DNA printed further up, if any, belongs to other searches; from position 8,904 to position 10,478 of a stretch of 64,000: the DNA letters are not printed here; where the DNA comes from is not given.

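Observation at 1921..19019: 17-kb catabolic island combining lactam/hydantoin ring-opening with methylcitrate-type C-C chemistry; substrate unknown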

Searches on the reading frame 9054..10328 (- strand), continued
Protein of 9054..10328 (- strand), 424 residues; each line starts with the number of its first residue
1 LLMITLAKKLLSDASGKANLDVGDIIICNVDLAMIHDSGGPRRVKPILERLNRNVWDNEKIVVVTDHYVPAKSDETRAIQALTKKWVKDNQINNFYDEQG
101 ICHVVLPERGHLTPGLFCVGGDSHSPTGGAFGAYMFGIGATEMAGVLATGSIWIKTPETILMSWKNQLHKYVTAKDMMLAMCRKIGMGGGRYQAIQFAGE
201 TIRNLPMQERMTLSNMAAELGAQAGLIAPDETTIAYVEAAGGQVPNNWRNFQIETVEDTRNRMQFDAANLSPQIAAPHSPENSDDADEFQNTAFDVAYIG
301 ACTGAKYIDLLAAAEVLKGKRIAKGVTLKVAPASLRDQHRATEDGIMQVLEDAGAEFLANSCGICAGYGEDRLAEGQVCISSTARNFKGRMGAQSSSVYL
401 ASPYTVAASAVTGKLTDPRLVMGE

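Call 53: find_homologous_proteins(query=L017:17542-18150:+, max_evalue=1e-20)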
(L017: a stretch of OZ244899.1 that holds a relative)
Query L017:17542-18150:+ (202 aa): 7327 proteins with E <= 1e-20 among 7778 candidates; the best 120 are listed.
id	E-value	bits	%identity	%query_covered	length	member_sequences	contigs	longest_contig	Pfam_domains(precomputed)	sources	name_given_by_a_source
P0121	2.0e-120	418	94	100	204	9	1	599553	PF00857.27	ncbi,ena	-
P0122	1.1e-102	360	81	97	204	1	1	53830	PF00857.27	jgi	-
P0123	1.4e-96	340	77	97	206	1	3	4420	PF00857.27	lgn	-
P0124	2.3e-96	339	78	100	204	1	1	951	PF00857.27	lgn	-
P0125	6.7e-96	338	79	97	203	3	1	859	PF00857.27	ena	-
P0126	7.7e-95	334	77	97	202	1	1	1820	PF00857.27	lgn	-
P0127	1.2e-93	330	77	97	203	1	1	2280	PF00857.27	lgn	-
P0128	2.5e-93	329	78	97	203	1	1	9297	PF00857.27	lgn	-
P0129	3.3e-91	322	72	99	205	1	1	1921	PF00857.27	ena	-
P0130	1.5e-90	320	72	99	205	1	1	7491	PF00857.27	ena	-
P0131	2.3e-89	316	71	98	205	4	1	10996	PF00857.27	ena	-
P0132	1.0e-88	314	71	100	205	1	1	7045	PF00857.27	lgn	-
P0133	1.1e-86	307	69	99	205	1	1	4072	PF00857.27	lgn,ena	-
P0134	3.2e-86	306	68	99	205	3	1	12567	PF00857.27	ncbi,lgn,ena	-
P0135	3.3e-86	306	69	97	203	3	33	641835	PF00857.27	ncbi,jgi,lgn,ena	jgi:Amidases related to nicotinamidase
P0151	4.9e-84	299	67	99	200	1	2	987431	PF00857.27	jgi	jgi:ureidoacrylate peracid hydrolase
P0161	1.1e-83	298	68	99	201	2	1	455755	PF00857.27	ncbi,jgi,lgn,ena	jgi:nicotinamidase-related amidase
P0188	1.9e-82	294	66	97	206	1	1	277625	PF00857.27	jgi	jgi:nicotinamidase-related amidase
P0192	2.5e-82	293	68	97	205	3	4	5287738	PF00857.27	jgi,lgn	-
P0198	3.8e-82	293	66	99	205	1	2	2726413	PF00857.27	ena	-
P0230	4.7e-81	289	66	99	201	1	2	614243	PF00857.27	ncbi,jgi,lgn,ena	jgi:nicotinamidase-related amidase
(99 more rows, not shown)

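Call 54: find_encoding_contigs(protein=P0192, flank=10000, max_places=2)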
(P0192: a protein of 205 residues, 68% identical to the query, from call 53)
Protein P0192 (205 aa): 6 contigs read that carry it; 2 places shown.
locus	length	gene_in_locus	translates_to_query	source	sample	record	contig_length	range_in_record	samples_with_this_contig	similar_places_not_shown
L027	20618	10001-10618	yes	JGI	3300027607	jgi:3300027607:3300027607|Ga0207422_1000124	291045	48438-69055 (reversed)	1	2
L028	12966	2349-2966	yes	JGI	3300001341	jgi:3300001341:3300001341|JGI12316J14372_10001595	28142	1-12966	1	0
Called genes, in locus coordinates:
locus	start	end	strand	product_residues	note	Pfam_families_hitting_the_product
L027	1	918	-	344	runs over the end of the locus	PF00528:BPD_transp_1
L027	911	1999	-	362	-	PF02463:SMC_N (faint), PF00005:ABC_tran, PF13304:AAA_21 (faint)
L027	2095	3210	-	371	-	PF13531:SBP_bac_11 (faint), PF13416:SBP_bac_8, PF13343:SBP_bac_6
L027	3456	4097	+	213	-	PF05724:TPMT (faint), PF03848:TehB (weak), PF13847:Methyltransf_31, PF08241:Methyltransf_11, PF08242:Methyltransf_12, PF13649:Methyltransf_25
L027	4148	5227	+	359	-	PF01370:Epimerase, PF22917:PRISE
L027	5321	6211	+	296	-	PF13714:PEP_mutase, PF00463:ICL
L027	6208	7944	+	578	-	PF02538:Hydantoinase_B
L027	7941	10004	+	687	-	PF05378:Hydant_A_N, PF01968:Hydantoinase_A, PF19278:Hydant_A_C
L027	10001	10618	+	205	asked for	PF00857:Isochorismatase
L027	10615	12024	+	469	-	PF03486:HI0933_like (faint), PF07992:Pyr_redox_2 (faint), PF00070:Pyr_redox (faint), PF00890:FAD_binding_2, PF01266:DAO, PF12831:FAD_oxidored (weak)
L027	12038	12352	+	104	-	PF01906:YbjQ_1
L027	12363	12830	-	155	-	-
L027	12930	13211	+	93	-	PF11625:DUF3253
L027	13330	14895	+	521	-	PF00501:AMP-binding, PF13193:AMP-binding_C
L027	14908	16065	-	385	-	PF00278:Orn_DAP_Arg_deC, PF02784:Orn_Arg_deC_N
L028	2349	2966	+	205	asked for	PF00857:Isochorismatase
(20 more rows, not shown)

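Call 55: find_encoding_contigs(protein=P0135, flank=10000, max_places=2)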
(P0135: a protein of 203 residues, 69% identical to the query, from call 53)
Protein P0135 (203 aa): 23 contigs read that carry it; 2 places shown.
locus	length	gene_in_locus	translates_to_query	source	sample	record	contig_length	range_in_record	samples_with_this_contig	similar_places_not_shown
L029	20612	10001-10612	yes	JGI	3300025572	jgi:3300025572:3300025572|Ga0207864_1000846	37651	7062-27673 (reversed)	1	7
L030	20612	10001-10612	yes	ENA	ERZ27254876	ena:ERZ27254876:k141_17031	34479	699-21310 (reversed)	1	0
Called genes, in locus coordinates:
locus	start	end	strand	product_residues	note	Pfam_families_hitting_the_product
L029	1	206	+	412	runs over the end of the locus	PF13458:Peripla_BP_6, PF13433:Peripla_BP_5, PF01094:ANF_receptor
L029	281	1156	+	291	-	PF02653:BPD_transp_2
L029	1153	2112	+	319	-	PF02653:BPD_transp_2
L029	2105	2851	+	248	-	PF00005:ABC_tran, PF13304:AAA_21 (faint), PF12399:BCA_ABC_TP_C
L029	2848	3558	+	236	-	PF00005:ABC_tran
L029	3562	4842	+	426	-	PF00330:Aconitase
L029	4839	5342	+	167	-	PF00694:Aconitase_C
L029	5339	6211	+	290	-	PF13714:PEP_mutase, PF00463:ICL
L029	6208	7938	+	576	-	PF02538:Hydantoinase_B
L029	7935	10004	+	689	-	PF05378:Hydant_A_N, PF01968:Hydantoinase_A, PF19278:Hydant_A_C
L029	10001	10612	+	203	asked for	PF00857:Isochorismatase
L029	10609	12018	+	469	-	PF01494:FAD_binding_3 (faint), PF03486:HI0933_like (faint), PF07992:Pyr_redox_2 (weak), PF00890:FAD_binding_2, PF01266:DAO, PF12831:FAD_oxidored, PF13450:NAD_binding_8 (weak), PF13738:Pyr_redox_3 (weak)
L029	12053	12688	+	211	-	PF02798:GST_N, PF13417:GST_N_3, PF13409:GST_N_2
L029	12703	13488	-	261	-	PF00106:adh_short, PF08659:KR, PF03435:Sacchrp_dh_NADP (faint), PF13561:adh_short_C2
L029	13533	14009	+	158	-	PF04241:DUF423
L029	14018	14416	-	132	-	PF13474:SnoaL_3, PF14534:DUF4440, PF12680:SnoaL_2 (weak)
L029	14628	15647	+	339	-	PF00676:E1_dh, PF02775:TPP_enzyme_C, PF13292:DXP_synthase_N (weak)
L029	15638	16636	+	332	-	PF02779:Transket_pyr, PF02780:Transketolase_C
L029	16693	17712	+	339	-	PF03480:DctP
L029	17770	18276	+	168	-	PF04290:DctQ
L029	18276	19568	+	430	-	PF06808:DctM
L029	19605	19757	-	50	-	-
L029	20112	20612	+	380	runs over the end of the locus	PF03480:DctP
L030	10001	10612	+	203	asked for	PF00857:Isochorismatase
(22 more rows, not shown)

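Call 56: find_encoding_contigs(protein=P0151, flank=10000, max_places=2)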
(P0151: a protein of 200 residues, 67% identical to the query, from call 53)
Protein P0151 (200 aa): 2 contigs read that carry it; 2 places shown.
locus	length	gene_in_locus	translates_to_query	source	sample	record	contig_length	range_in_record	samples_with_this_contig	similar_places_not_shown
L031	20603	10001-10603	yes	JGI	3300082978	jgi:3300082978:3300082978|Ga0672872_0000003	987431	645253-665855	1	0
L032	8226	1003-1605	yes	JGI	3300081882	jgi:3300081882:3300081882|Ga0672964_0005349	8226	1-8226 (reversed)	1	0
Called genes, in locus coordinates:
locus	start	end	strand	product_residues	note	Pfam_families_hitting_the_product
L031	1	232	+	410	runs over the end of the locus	PF13433:Peripla_BP_5, PF13458:Peripla_BP_6, PF01094:ANF_receptor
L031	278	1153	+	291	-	PF02653:BPD_transp_2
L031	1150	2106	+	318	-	PF02653:BPD_transp_2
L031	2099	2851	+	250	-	PF00005:ABC_tran, PF13304:AAA_21 (faint), PF12399:BCA_ABC_TP_C (weak)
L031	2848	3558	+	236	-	PF00005:ABC_tran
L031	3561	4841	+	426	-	PF00330:Aconitase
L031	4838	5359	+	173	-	PF06434:Aconitase_2_N (weak), PF00694:Aconitase_C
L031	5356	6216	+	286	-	PF13714:PEP_mutase, PF00463:ICL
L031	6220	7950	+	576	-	PF02538:Hydantoinase_B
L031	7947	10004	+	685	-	PF05378:Hydant_A_N, PF01968:Hydantoinase_A, PF19278:Hydant_A_C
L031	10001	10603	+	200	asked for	PF00857:Isochorismatase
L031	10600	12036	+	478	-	PF00070:Pyr_redox (faint), PF00890:FAD_binding_2, PF01266:DAO, PF01494:FAD_binding_3, PF03486:HI0933_like (faint), PF07992:Pyr_redox_2 (weak), PF12831:FAD_oxidored, PF13450:NAD_binding_8 (weak), +1 more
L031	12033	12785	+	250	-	PF17645:Amdase, PF01177:Asp_Glu_race (faint)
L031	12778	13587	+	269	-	PF00005:ABC_tran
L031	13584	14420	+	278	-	PF00528:BPD_transp_1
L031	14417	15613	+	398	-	PF01266:DAO (weak), PF01494:FAD_binding_3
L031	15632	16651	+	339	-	PF09084:NMT1, PF12974:Phosphonate-bd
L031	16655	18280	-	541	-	PF00496:SBP_bac_5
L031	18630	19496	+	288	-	-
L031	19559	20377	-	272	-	-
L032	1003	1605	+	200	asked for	PF00857:Isochorismatase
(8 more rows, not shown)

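Call 81: search_protein_families(library=ncbifam, proteins=[L020:8551-9045:+], max_evalue=0.000001)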
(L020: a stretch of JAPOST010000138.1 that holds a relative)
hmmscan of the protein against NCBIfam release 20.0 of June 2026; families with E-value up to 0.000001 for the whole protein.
L020:8551-9045:+ (164 aa): 0 families

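Call 99: find_encoding_contigs(protein=P0198, flank=10000, max_places=1)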
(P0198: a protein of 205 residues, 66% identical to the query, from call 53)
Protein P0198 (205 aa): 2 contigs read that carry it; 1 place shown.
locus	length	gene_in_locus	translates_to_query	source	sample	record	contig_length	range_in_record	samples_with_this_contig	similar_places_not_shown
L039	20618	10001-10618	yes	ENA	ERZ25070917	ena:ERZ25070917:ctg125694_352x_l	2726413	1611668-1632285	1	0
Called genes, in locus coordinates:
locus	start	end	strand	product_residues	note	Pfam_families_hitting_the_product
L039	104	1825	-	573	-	PF02776:TPP_enzyme_N, PF00205:TPP_enzyme_M, PF02775:TPP_enzyme_C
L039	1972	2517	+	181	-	PF02525:Flavodoxin_2 (weak), PF03358:FMN_red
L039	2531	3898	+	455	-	PF00330:Aconitase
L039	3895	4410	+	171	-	PF00694:Aconitase_C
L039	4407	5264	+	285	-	PF13714:PEP_mutase, PF00463:ICL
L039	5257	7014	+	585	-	PF02538:Hydantoinase_B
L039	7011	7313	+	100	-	PF22513:FitA-like_RHH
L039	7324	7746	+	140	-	PF01850:PIN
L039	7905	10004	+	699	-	PF05378:Hydant_A_N, PF01968:Hydantoinase_A, PF19278:Hydant_A_C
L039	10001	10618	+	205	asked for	PF00857:Isochorismatase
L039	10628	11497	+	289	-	PF00892:EamA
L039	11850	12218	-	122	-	-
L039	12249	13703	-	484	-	-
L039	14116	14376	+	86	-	PF22513:FitA-like_RHH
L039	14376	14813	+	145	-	PF01850:PIN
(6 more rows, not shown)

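Call 100: find_encoding_contigs(protein=P0230, flank=10000, max_places=1)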
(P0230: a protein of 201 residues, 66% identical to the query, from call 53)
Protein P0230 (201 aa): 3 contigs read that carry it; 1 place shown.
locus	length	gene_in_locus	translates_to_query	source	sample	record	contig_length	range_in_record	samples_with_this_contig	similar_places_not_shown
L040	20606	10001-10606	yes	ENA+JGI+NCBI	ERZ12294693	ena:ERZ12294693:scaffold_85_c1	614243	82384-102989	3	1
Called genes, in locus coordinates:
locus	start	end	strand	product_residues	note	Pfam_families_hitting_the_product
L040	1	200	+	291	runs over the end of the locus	PF02653:BPD_transp_2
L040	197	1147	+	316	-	PF02653:BPD_transp_2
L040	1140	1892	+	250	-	PF00005:ABC_tran, PF13304:AAA_21 (faint), PF12399:BCA_ABC_TP_C (faint)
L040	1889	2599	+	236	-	PF00005:ABC_tran, PF13304:AAA_21 (faint)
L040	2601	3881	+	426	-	PF00330:Aconitase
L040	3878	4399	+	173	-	PF06434:Aconitase_2_N (faint), PF00694:Aconitase_C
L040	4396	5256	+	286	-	PF13714:PEP_mutase, PF00463:ICL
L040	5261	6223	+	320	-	PF03401:TctC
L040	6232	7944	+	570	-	PF02538:Hydantoinase_B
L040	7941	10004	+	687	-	PF05378:Hydant_A_N, PF01968:Hydantoinase_A, PF19278:Hydant_A_C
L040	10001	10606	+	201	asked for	PF00857:Isochorismatase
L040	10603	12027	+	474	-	PF00890:FAD_binding_2, PF01266:DAO, PF03486:HI0933_like (faint), PF07992:Pyr_redox_2 (weak), PF12831:FAD_oxidored (weak), PF13450:NAD_binding_8 (weak)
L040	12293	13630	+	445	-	PF13433:Peripla_BP_5, PF13458:Peripla_BP_6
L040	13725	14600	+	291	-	PF02653:BPD_transp_2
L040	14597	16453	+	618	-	PF02653:BPD_transp_2, PF00005:ABC_tran, PF13304:AAA_21 (faint), PF12399:BCA_ABC_TP_C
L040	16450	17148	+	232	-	PF00005:ABC_tran, PF13304:AAA_21 (faint)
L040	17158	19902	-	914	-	PF00512:HisKA, PF02518:HATPase_c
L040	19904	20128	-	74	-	-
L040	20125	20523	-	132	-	PF00072:Response_reg, PF23198:PDE8A_N (weak)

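Call 101: find_encoding_contigs(protein=P0188, flank=10000, max_places=1)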
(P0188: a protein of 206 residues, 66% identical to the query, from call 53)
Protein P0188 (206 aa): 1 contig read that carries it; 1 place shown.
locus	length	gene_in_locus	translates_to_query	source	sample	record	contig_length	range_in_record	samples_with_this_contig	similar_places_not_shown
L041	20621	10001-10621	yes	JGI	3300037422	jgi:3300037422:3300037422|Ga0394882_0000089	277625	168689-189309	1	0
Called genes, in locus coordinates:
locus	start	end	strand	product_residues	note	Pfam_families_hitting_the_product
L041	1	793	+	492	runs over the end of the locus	PF06808:DctM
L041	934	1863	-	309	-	PF08240:ADH_N, PF00107:ADH_zinc_N, PF13602:ADH_zinc_N_2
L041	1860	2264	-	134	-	PF14534:DUF4440 (weak), PF12680:SnoaL_2 (weak)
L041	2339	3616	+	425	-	PF00330:Aconitase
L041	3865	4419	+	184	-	PF07310:PAS_5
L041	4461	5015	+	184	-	PF00694:Aconitase_C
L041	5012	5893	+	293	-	PF13714:PEP_mutase, PF00463:ICL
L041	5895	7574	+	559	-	PF02538:Hydantoinase_B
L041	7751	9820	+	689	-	PF05378:Hydant_A_N, PF01968:Hydantoinase_A, PF19278:Hydant_A_C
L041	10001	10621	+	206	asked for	PF00857:Isochorismatase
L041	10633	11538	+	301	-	PF00892:EamA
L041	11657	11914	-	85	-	-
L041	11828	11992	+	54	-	-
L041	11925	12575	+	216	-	PF00043:GST_C, PF13410:GST_C_2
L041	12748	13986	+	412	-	PF00155:Aminotran_1_2, PF12897:Asp_aminotransf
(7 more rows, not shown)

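Call 102: find_encoding_contigs(protein=P0161, flank=10000, max_places=1)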
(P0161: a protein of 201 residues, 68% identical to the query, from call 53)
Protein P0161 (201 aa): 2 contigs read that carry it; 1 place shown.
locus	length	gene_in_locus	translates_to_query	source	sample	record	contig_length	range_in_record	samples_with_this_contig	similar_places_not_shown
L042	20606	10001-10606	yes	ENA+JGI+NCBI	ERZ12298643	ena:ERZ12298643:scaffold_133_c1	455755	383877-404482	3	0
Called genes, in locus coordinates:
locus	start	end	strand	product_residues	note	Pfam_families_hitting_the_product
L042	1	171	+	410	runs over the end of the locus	PF13433:Peripla_BP_5, PF13458:Peripla_BP_6, PF01094:ANF_receptor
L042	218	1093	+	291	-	PF02653:BPD_transp_2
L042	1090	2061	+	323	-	PF02653:BPD_transp_2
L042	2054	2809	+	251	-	PF00005:ABC_tran, PF13304:AAA_21 (faint), PF12399:BCA_ABC_TP_C (weak)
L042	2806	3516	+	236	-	PF00005:ABC_tran, PF13304:AAA_21 (faint)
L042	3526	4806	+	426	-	PF00330:Aconitase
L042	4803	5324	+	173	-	PF00694:Aconitase_C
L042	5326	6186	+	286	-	PF13714:PEP_mutase, PF00463:ICL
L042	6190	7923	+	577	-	PF02538:Hydantoinase_B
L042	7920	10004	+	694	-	PF05378:Hydant_A_N, PF01968:Hydantoinase_A, PF19278:Hydant_A_C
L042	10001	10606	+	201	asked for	PF00857:Isochorismatase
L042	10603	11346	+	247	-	PF17645:Amdase, PF01177:Asp_Glu_race (weak)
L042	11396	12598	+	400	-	PF01494:FAD_binding_3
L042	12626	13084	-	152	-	PF17200:sCache_2, PF08269:dCache_2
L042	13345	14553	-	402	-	PF02353:CMAS, PF13489:Methyltransf_23, PF07021:MetW (faint), PF08241:Methyltransf_11, PF08242:Methyltransf_12, PF13649:Methyltransf_25, PF13847:Methyltransf_31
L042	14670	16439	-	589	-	PF00664:ABC_membrane, PF00005:ABC_tran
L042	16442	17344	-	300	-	PF01148:CTP_transf_1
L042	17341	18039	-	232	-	PF01066:CDP-OH_P_transf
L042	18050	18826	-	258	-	PF00106:adh_short, PF08659:KR (weak), PF13561:adh_short_C2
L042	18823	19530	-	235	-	PF01553:Acyltransferase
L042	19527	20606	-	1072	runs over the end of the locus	PF00501:AMP-binding, PF23024:AMP-dom_DIP2-like, PF00550:PP-binding, PF01073:3Beta_HSD (weak), PF01370:Epimerase, PF07993:NAD_binding_4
